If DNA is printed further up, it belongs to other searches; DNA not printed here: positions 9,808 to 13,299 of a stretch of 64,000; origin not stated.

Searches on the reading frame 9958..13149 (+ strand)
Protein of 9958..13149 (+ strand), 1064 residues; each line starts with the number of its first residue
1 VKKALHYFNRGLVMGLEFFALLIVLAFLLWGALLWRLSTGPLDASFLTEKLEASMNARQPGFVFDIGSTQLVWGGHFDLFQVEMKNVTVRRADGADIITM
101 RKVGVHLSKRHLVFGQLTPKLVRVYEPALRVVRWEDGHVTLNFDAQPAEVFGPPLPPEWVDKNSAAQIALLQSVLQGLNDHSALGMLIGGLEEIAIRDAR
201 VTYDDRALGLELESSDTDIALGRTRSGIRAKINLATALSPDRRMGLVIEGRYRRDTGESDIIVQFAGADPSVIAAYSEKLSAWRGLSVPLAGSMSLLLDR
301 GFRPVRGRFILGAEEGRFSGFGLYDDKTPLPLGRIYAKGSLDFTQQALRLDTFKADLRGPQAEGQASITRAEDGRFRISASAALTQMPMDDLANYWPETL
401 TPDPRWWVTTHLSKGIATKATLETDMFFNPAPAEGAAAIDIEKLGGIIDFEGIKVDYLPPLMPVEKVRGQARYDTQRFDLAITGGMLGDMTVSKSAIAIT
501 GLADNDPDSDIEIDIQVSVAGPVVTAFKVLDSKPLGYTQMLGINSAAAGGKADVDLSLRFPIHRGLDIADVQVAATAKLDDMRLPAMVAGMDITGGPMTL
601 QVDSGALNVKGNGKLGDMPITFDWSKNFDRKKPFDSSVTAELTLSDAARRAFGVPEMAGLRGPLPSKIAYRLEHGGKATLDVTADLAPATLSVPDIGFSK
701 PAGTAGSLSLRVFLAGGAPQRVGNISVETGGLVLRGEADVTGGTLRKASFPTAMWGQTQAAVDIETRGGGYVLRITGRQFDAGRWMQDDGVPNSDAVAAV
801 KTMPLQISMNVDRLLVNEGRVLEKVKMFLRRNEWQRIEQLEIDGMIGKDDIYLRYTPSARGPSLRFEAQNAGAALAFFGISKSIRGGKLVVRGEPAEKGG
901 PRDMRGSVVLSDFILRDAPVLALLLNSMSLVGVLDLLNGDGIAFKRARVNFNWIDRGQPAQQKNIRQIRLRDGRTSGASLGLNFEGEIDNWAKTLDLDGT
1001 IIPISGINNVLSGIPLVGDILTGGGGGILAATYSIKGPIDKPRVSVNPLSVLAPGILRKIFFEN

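Call 75: search_protein_families(library=pfam, proteins=[window:9958-13149:+], max_evalue=0.00001)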
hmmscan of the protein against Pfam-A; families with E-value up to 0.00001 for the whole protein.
window:9958-13149:+ (1064 aa): 1 family
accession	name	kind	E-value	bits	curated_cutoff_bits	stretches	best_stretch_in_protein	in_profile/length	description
PF13116.12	YhdP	-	2.1e-29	102.6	46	1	342-835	435-910/1224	YhdP protein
